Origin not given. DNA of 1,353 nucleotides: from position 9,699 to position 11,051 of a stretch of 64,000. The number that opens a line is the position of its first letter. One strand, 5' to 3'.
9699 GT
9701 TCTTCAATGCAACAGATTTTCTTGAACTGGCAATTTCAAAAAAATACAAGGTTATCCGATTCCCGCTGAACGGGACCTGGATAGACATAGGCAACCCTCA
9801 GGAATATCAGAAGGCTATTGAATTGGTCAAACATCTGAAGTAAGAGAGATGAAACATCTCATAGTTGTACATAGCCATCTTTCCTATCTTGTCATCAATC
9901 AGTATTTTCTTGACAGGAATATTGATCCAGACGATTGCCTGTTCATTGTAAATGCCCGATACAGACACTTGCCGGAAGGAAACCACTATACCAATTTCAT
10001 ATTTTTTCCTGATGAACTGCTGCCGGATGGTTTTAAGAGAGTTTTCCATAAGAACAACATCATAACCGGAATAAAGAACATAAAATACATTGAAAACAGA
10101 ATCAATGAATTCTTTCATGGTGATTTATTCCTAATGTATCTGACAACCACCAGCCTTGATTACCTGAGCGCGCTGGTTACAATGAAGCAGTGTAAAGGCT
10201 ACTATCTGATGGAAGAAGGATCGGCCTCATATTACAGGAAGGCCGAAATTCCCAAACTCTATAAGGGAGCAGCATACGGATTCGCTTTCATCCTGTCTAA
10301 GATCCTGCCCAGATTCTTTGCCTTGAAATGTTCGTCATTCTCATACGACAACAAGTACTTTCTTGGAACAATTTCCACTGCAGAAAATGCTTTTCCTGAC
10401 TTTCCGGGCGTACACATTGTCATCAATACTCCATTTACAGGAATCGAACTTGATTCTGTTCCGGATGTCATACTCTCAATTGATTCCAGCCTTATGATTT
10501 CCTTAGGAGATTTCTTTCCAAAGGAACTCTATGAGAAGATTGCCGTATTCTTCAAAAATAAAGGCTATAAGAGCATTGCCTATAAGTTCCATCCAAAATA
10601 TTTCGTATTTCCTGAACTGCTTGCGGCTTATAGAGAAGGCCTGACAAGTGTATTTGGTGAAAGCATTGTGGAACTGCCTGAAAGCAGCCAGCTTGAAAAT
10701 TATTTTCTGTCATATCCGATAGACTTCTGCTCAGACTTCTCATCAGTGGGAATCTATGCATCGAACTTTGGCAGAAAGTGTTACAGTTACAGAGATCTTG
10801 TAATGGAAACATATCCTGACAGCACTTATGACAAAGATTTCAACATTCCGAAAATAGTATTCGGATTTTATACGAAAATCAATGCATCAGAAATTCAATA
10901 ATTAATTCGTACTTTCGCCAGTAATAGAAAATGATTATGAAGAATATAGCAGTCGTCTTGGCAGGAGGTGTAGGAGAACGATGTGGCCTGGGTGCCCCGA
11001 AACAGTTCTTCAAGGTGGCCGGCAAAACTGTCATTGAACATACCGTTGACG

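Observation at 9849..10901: Unannotatable 350-aa ORF carries both bacterial sialyltransferase motifs: candidate legionaminic acid transferase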

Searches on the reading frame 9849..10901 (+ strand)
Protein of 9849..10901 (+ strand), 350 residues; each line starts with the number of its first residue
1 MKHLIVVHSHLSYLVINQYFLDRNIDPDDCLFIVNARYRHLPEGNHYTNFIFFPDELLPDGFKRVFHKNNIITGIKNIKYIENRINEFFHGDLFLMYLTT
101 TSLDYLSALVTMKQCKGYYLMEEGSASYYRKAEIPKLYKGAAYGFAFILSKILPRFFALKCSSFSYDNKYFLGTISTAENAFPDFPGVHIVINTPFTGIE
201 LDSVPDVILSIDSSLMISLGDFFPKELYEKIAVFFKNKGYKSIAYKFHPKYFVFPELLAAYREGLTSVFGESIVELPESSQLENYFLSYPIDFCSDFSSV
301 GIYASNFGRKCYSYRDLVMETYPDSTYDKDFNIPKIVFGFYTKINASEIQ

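Call 5: search_protein_families(library=pfam, proteins=[window:9849-10901:+], max_evalue=0.01)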
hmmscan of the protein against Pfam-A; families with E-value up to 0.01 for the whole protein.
window:9849-10901:+ (350 aa): 0 families

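Call 6: search_protein_families(library=ncbifam, proteins=[window:9849-10901:+], max_evalue=0.01)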
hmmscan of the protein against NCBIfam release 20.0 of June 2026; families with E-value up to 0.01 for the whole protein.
window:9849-10901:+ (350 aa): 0 families

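Call 7: search_protein_families(library=pfam, proteins=[window:9849-10901:+], max_evalue=10)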
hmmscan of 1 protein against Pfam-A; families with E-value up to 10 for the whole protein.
window:9849-10901:+ (350 aa): 1 family
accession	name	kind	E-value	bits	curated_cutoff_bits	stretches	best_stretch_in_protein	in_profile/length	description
PF07342.17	TscT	-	0.033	15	27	1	48-100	24-74/100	TscT toxin protein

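Call 8: search_solved_structures(query=window:9849-10901:+, max_evalue=10, show_alignments=3)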
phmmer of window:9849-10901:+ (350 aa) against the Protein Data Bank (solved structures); distinct sequences matched with E-value up to 10: 1.
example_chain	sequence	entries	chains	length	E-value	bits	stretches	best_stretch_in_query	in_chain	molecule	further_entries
6exp_A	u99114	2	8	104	0.44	12.8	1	225-311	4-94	SIRV3 AcrID1 (gp02) anti-CRISPR protein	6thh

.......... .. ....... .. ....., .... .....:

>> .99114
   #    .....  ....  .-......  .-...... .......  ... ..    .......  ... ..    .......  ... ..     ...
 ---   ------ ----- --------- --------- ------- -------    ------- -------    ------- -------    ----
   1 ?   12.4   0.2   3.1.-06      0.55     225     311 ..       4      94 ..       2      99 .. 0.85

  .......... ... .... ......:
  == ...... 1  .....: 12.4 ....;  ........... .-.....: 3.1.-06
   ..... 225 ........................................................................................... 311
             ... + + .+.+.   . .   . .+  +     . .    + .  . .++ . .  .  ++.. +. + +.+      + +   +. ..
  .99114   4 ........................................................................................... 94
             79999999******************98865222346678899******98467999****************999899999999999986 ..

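Call 9: find_homologous_proteins(query=window:9849-10898:+, max_evalue=0.001)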
Query window:9849-10898:+ (350 aa): 11 proteins with E <= 0.001 among 2104 candidates.
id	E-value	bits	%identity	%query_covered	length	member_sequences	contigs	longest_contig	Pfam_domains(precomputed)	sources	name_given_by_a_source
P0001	2.7e-232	788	99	100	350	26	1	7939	-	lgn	-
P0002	1.5e-169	582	74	98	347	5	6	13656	-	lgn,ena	-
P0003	2.2e-166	571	72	99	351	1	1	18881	-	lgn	-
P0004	6.1e-162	557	72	98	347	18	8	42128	-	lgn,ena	-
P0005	1.1e-159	549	70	98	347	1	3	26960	-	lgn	-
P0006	6.7e-149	514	65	98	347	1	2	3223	-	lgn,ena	-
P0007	5.1e-111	389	52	99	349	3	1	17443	-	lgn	-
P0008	1.4e-94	335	47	94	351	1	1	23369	-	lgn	-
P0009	3.7e-87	311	46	95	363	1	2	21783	-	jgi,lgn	-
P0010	2.0e-58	216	37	94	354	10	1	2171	-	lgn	-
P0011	2.8e-48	183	35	98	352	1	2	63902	-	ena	-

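Call 13: search_solved_structures(query=A1, max_evalue=10, show_alignments=3)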
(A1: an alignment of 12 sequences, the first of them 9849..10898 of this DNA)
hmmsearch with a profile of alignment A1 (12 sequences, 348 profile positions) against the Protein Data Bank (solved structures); distinct sequences matched with E-value up to 10: 0.

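Call 23: predict_structure(alignment_id=A1)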
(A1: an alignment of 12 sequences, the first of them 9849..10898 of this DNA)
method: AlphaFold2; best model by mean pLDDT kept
length: 350 residues; sequences in the alignment: 12
mean_pLDDT: 70.5   pTM: 0.53
mean pLDDT of the five models: 70.5, 67.9, 62.2, 56.8, 53.4
residues with pLDDT >= 90: 70; 70-90: 122; 50-70: 99; < 50: 59
segments of 3 or more residues with pLDDT < 50: 99-127, 161-179, 188-197
pLDDT, mean of each block of 10 residues (from residue 1): 62 60 75 70 74 80 67 78 78 54 36 34 45 73 74 60 32 39 55 50 91 84 94 95 90 91 96 87 77 80 67 91 83 62 81
secondary structure, 60 per line:
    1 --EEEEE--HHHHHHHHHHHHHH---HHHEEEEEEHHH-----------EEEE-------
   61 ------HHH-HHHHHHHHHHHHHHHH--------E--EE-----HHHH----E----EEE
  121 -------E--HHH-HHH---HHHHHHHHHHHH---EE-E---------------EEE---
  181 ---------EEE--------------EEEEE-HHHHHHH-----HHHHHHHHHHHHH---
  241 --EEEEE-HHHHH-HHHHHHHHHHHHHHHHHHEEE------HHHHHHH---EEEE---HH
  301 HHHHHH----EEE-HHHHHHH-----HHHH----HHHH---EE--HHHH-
elements in order: E3-7 H10-23 E30-35 E50-53 H71-86 H105-108 E118-120 H141-152 E175-177 E190-192 E207-211 H213-219 H225-237 E243-247 H249-253 H255-272 E273-275 H282-288 E292-295 H299-306 E311-313 H315-321 H327-330 H335-338 H346-349

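Call 26: fold_search(model_id=the predicted structure, library=pdb)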
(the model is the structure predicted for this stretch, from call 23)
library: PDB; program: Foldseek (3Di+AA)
matches with E <= 10: 1387; with E <= 0.001: 13
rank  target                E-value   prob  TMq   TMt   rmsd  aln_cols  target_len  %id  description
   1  5wc6_A                3.7e-05  1.00  0.41  0.38  10.9       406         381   15  Structure of a bacterial polysialyltransferase at 2.2 Angstrom resolution (released 2017-08-02)
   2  8hjg_B                1.4e-04  1.00  0.39  0.34   9.5       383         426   11  Crystal structure of glycosyltransferase SgUGT94-289-3 in complex with M5, state 1 (released 2024-05-29)
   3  8hjg_A                1.6e-04  1.00  0.41  0.35   9.0       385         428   12  Crystal structure of glycosyltransferase SgUGT94-289-3 in complex with M5, state 1 (released 2024-05-29)
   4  1v4v_A                2.1e-04  1.00  0.40  0.38  10.0       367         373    9  Crystal Structure Of UDP-N-Acetylglucosamine 2-Epimerase From Thermus Thermophilus HB8 (released 2003-12-02)
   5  8hjo_A                2.3e-04  1.00  0.41  0.35   8.6       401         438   12  Crystal structure of glycosyltransferase SgUGT94-289-3 in complex with UDP state 2 (released 2024-05-29)
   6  5zlr_A                2.9e-04  0.99  0.35  0.33   9.4       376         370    9  Structure of NeuC (released 2018-05-16)
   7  8hjf_A                3.3e-04  0.99  0.39  0.33  10.0       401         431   11  Crystal structure of glycosyltransferase SgUGT94-289-3 in complex with M5, state 2 (released 2024-05-29)
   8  8hjl_A                4.2e-04  0.99  0.37  0.32   9.7       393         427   11  Crystal structure of glycosyltransferase SgUGT94-289-3 in complex with M3E (released 2024-05-29)
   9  8hjl_B                5.3e-04  0.98  0.37  0.32   9.9       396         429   11  Crystal structure of glycosyltransferase SgUGT94-289-3 in complex with M3E (released 2024-05-29)
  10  8j2z                  5.7e-04  0.94  0.33  0.27  12.9       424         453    8  Glucosyl transferase (released 2024-04-17)
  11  8hjh_B                6.0e-04  0.99  0.40  0.34   9.7       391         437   12  Crystal structure of glycosyltransferase SgUGT94-289-3 in complex with SIA, state 3 (released 2024-05-29)
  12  8hjf_B                7.2e-04  0.98  0.39  0.34   9.6       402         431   11  Crystal structure of glycosyltransferase SgUGT94-289-3 in complex with M5, state 2 (released 2024-05-29)
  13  4neq                  8.1e-04  1.00  0.46  0.45   8.0       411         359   13  The structure of UDP-GlcNAc 2-epimerase from Methanocaldococcus jannaschii (released 2014-04-23)
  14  8hjh_A                1.3e-03  0.98  0.39  0.34   9.1       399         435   11  Crystal structure of glycosyltransferase SgUGT94-289-3 in complex with SIA, state 3 (released 2024-05-29)
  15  2xci_B                1.4e-03  0.89  0.28  0.28  11.9       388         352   10  Membrane-embedded monofunctional glycosyltransferase WaaA of Aquifex aeolicus, substrate-free form (released 2011-05-11)
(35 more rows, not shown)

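Call 27: find_encoding_contigs(protein=P0004, flank=10000, max_places=3)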
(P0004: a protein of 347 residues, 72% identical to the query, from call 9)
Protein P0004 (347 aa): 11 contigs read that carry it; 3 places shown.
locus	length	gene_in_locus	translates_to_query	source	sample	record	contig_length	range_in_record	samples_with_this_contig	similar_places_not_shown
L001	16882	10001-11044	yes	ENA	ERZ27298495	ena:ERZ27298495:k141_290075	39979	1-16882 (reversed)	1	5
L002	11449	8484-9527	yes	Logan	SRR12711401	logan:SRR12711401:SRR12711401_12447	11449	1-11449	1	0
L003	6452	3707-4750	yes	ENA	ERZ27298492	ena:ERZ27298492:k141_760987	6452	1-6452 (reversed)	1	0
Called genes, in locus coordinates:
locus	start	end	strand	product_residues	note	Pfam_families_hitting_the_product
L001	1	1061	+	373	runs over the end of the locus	PF02547:Queuosine_synth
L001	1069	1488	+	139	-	PF01288:HPPK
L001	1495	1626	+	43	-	-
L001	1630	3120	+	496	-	-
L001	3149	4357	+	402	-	PF01370:Epimerase (weak), PF02719:Polysacc_synt_2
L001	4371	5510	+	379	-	PF01041:DegT_DnrJ_EryC1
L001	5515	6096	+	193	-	PF17836:PglD_N, PF25087:GMPPB_C (faint), PF25084:LbH_EIF2B (weak), PF00132:Hexapep (faint)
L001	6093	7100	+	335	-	PF03102:NeuB, PF08666:SAF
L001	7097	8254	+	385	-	PF02350:Epimerase_2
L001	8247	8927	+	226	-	PF02348:CTP_transf_3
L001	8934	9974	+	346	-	PF00483:NTP_transferase, PF12804:NTP_transf_3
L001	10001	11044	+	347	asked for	-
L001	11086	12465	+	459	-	PF01128:IspD, PF12804:NTP_transf_3, PF13561:adh_short_C2, PF00106:adh_short, PF08659:KR (weak)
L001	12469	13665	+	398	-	PF04464:Glyphos_transf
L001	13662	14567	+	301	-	PF00535:Glycos_transf_2, PF10111:Glyco_tranf_2_2, PF13641:Glyco_tranf_2_3, PF13632:Glyco_trans_2_3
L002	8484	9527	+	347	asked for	-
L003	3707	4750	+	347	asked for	-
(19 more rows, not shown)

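Call 28: find_encoding_contigs(protein=P0011, flank=10000, max_places=2)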
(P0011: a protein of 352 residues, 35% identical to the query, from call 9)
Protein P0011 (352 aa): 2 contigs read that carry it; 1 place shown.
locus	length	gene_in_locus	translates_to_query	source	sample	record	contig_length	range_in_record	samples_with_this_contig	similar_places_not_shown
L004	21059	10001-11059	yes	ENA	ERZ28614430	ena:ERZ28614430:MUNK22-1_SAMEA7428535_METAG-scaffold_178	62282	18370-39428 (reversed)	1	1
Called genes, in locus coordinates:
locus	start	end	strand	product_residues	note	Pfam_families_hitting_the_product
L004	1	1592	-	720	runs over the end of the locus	PF10459:Peptidase_S46, PF00089:Trypsin (faint), PF13365:Trypsin_2 (faint)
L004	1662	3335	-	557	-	PF03571:Peptidase_M49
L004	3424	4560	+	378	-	PF00144:Beta-lactamase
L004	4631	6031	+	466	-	PF07690:MFS_1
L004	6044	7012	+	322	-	PF01408:GFO_IDH_MocA, PF02894:GFO_IDH_MocA_C, PF22725:GFO_IDH_MocA_C3 (weak)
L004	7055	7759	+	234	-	PF00483:NTP_transferase (weak), PF01128:IspD, PF12804:NTP_transf_3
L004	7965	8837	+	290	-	PF03102:NeuB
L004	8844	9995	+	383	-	PF02348:CTP_transf_3, PF08282:Hydrolase_3 (faint), PF13419:HAD_2 (weak), PF00702:Hydrolase (weak)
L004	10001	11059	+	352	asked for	-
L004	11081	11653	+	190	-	PF25087:GMPPB_C (faint), PF14602:Hexapep_2 (faint), PF00132:Hexapep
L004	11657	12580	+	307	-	PF13489:Methyltransf_23, PF07021:MetW (weak), PF13847:Methyltransf_31 (weak), PF08241:Methyltransf_11, PF13649:Methyltransf_25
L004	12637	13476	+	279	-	PF01370:Epimerase, PF16363:GDP_Man_Dehyd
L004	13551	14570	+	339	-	PF13524:Glyco_trans_1_2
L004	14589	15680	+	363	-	PF13692:Glyco_trans_1_4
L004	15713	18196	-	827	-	PF09586:YfhO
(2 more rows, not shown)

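Call 29: find_encoding_contigs(protein=P0009, flank=10000, max_places=2)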
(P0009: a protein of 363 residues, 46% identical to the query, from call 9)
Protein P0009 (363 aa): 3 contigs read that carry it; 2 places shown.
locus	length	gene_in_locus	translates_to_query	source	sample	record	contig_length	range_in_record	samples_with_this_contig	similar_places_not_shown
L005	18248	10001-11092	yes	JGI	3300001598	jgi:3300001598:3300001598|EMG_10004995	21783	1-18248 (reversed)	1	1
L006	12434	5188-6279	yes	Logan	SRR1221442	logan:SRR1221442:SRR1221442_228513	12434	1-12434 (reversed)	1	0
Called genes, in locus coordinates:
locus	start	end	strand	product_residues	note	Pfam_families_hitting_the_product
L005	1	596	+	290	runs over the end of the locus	PF18075:FtsX_ECD, PF02687:FtsX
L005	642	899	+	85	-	PF11297:DUF3098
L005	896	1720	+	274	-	PF02673:BacA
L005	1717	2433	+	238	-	PF01509:TruB_N, PF16198:TruB_C_2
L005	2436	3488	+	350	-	PF02547:Queuosine_synth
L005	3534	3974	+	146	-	PF01288:HPPK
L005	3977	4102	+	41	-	-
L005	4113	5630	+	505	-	-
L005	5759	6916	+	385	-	PF00155:Aminotran_1_2, PF01041:DegT_DnrJ_EryC1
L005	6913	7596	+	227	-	PF02348:CTP_transf_3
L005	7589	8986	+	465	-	PF13302:Acetyltransf_3, PF00583:Acetyltransf_1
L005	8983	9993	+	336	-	PF03102:NeuB, PF08666:SAF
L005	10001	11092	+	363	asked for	-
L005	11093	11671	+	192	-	PF00132:Hexapep (weak), PF14602:Hexapep_2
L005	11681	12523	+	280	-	PF01073:3Beta_HSD (weak), PF01370:Epimerase, PF04321:RmlD_sub_bind (faint), PF16363:GDP_Man_Dehyd (weak)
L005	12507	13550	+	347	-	PF13524:Glyco_trans_1_2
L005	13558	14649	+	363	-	PF13692:Glyco_trans_1_4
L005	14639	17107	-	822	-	PF09586:YfhO (weak)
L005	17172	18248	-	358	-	?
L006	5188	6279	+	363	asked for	-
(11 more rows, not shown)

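Call 30: find_encoding_contigs(protein=P0008, flank=10000, max_places=2)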
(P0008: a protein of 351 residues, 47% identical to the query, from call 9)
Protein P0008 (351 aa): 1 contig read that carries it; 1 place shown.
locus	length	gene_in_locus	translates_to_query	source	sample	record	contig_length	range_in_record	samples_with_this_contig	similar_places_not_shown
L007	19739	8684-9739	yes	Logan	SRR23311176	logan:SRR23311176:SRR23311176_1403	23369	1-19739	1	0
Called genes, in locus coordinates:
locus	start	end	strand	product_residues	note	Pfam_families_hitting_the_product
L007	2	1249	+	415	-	?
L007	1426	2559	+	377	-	PF00155:Aminotran_1_2 (weak), PF01041:DegT_DnrJ_EryC1, PF00266:Aminotran_5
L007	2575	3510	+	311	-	PF00535:Glycos_transf_2, PF10111:Glyco_tranf_2_2 (weak)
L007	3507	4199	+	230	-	PF00583:Acetyltransf_1, PF13673:Acetyltransf_10 (weak), PF13508:Acetyltransf_7, PF08445:FR47 (weak)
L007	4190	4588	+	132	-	-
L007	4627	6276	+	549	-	PF19510:DUF6044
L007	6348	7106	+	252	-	PF02348:CTP_transf_3, PF12804:NTP_transf_3 (weak)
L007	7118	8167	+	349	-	PF03102:NeuB, PF08666:SAF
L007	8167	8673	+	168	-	PF00702:Hydrolase, PF13419:HAD_2 (weak), PF08282:Hydrolase_3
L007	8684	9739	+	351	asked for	-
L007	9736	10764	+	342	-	PF13524:Glyco_trans_1_2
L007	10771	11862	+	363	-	PF13692:Glyco_trans_1_4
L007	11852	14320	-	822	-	PF09586:YfhO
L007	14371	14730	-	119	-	-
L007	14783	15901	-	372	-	PF04607:RelA_SpoT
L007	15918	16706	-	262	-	PF13350:Y_phosphatase3, PF22784:PTP-SAK (weak)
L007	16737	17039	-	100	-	PF01740:STAS, PF13466:STAS_2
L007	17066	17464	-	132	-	PF13581:HATPase_c_2, PF02518:HATPase_c (weak)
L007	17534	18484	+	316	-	PF00892:EamA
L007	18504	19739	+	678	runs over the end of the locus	PF03571:Peptidase_M49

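Call 33: find_related_loci(query=A1, collection=genome_contigs, flank=10000)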
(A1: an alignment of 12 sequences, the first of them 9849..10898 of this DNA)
Query A1 (350 aa) in genome_contigs; peptide patterns used: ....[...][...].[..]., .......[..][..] (x = any residue, [..] = any of these).
58 stretches matched a pattern; 10 encode a relative of the query (tblastn E <= 1e-3); 10 distinct loci.
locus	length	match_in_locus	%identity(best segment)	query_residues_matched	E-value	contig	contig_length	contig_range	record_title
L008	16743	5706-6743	71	1-346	3e-164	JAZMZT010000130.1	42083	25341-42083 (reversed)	MAG: Bacteroidaceae bacterium isolate T1900044749_TS20190415.MAGScoT_cleanbin_000040 SGB_2167_k141_271536, whole genome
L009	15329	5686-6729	53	1-346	1e-117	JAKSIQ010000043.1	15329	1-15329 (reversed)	MAG: Bacteroidaceae bacterium isolate Horse_feces25 MAG025_43, whole genome shotgun sequence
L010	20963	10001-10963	43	1-318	9e-75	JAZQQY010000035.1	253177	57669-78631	MAG: Paludibacteraceae bacterium isolate T1900045235_TH20190005.MAGScoT_cleanbin_000001 SGB_5431_k141_2377438, whole gen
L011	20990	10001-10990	37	1-329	2e-65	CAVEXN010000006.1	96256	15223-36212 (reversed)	Oscillospiraceae bacterium isolate H07675-L1_cleanbin_000010 genome assembly, contig: Spades_H07675-L1_contig_98, whole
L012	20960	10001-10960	30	1-320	1e-42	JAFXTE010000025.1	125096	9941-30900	MAG: Bacteroidales bacterium isolate RGIG6723 Sheep_Rumen-2__c1151, whole genome shotgun sequence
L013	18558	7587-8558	29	1-325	1e-38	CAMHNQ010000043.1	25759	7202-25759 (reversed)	MAG: uncultured Bacteroidales bacterium isolate SRR11784279_bin.50_metaWRAP_v1.3_MAG genome assembly, contig: ERZ1220274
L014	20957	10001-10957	34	1-318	7e-46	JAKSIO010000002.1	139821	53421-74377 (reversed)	MAG: Bacteroidaceae bacterium isolate Horse_feces23 MAG023_2, whole genome shotgun sequence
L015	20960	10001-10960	22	1-324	2e-14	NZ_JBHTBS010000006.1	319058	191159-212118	Haloferula chungangensis strain CCUG 61920 GCM70025284_20, whole genome shotgun sequence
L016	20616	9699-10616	26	1-315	4e-13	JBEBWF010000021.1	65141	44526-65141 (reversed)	MAG: Sphingobacterium sp. isolate T2.bin.28 NODE_1125_length_65141_cov_15.415020, whole genome shotgun sequence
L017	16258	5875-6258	25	1-141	8e-5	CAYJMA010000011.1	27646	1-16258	MAG TPA_asm: uncultured Rikenellaceae bacterium isolate ERP123703_co3_32 genome assembly, contig: NODE_1911_length_27646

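Call 35: search_protein_representatives(alignment_id=A1)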
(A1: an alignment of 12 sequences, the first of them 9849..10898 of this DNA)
Query: 12 sequences, 348 profile positions. Proteins with E-value up to 0.001 (for the whole library): 644; up to 1e-10: 319; up to 1e-30: 41. The best 150 are listed.
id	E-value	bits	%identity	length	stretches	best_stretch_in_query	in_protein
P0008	2.7e-155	533.0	-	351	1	1-345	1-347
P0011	4.3e-131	453.4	-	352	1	1-346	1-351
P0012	1.4e-115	402.4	-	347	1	1-344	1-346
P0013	1.6e-109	382.5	-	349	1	1-345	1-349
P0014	1.9e-107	375.6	-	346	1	1-345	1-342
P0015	7.3e-104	363.9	-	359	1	1-321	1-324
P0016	2.4e-102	358.9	-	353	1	1-346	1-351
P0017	2.0e-101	355.8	-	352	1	1-344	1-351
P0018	2.0e-98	346.0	-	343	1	1-344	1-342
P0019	1.6e-93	329.9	-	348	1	1-345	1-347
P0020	3.2e-93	328.9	-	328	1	21-344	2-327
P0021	5.6e-92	324.8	-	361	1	1-346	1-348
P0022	1.2e-91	323.8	-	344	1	1-345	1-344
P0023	5.7e-89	314.9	-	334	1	15-343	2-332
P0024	1.4e-86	307.1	-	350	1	1-333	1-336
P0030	1.4e-64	234.7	-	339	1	1-323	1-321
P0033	6.7e-58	212.7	-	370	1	1-327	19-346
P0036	7.1e-42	160.0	-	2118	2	3-321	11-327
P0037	7.2e-38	146.8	-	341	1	1-321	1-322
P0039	2.1e-37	145.3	-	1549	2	3-320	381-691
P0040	1.4e-36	142.7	-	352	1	1-335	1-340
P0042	7.9e-34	133.6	-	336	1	1-339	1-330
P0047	9.3e-32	126.8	-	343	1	1-340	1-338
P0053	5.3e-29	117.7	-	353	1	1-318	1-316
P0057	3.5e-28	115.0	-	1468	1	3-327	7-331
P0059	2.2e-27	112.4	-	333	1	1-320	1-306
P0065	6.4e-26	107.5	-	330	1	1-322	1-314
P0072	3.5e-25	105.1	-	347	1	1-343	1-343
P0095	1.1e-22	96.9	-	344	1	4-324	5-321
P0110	2.9e-21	92.2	-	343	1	3-338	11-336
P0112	4.7e-21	91.6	-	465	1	1-344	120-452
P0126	2.0e-19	86.2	-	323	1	20-330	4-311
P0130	4.1e-19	85.2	-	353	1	3-316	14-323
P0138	1.3e-18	83.5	-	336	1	2-321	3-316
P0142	3.6e-18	82.0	-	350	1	1-321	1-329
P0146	7.5e-18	81.0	-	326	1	1-312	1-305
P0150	1.3e-17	80.2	-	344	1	1-314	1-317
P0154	2.3e-17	79.4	-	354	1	3-334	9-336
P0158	3.3e-17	78.9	-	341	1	1-339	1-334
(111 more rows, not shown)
